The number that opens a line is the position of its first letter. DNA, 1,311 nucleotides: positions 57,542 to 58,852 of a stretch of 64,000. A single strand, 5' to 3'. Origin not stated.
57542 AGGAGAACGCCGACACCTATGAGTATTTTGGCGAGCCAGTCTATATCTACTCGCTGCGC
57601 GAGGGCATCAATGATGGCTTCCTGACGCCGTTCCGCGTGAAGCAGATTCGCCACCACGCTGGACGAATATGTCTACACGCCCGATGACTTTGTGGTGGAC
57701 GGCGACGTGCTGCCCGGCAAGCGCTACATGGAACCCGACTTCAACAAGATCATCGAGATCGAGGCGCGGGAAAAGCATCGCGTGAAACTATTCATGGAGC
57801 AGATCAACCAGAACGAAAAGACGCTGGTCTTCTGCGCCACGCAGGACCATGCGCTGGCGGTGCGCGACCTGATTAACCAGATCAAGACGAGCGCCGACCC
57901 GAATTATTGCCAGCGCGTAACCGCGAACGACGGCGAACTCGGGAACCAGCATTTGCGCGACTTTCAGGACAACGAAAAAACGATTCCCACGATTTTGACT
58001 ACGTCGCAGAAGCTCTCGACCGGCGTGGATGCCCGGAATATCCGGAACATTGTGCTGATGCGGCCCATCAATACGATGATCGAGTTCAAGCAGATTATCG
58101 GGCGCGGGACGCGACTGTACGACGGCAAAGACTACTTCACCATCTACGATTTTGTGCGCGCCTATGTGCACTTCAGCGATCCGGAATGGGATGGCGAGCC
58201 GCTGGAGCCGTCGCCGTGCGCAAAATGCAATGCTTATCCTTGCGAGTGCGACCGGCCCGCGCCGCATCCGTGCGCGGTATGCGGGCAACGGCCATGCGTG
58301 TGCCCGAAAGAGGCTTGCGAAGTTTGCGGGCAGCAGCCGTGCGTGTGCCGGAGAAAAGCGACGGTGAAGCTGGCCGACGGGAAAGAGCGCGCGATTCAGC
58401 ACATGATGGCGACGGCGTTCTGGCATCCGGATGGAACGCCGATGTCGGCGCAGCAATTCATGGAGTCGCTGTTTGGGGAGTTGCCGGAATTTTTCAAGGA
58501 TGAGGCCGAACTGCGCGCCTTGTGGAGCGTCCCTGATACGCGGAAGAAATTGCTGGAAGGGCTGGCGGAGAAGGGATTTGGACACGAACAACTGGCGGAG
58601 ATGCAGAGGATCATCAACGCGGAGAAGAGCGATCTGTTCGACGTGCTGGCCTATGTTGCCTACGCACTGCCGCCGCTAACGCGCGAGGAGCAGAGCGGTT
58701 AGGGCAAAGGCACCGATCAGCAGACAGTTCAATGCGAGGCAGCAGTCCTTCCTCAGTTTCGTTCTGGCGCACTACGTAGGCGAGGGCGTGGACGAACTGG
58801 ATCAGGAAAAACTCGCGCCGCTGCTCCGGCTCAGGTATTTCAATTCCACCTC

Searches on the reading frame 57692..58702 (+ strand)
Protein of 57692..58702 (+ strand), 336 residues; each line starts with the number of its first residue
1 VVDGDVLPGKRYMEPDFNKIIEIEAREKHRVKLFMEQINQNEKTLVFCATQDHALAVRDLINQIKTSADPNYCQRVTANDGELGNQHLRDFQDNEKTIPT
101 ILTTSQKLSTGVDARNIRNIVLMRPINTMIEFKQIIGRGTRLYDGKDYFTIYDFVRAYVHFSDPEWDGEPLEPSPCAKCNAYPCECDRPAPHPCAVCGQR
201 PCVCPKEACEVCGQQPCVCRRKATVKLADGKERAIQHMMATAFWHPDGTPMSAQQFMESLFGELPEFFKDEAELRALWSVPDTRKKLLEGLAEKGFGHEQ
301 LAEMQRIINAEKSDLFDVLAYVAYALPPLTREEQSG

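Call 95: search_protein_families(library=pfam, proteins=[window:57692-58702:+], max_evalue=0.00001)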
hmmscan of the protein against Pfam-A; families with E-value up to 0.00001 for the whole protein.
window:57692-58702:+ (336 aa): 2 families
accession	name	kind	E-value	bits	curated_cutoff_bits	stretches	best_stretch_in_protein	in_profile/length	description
PF08463.15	EcoEI_R_C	-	1.6e-16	61.2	24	1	254-333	1-86/163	EcoEI R protein C-terminal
PF00271.37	Helicase_C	-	2.8e-07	31.2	23.5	1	35-141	7-108/110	Helicase conserved C-terminal domain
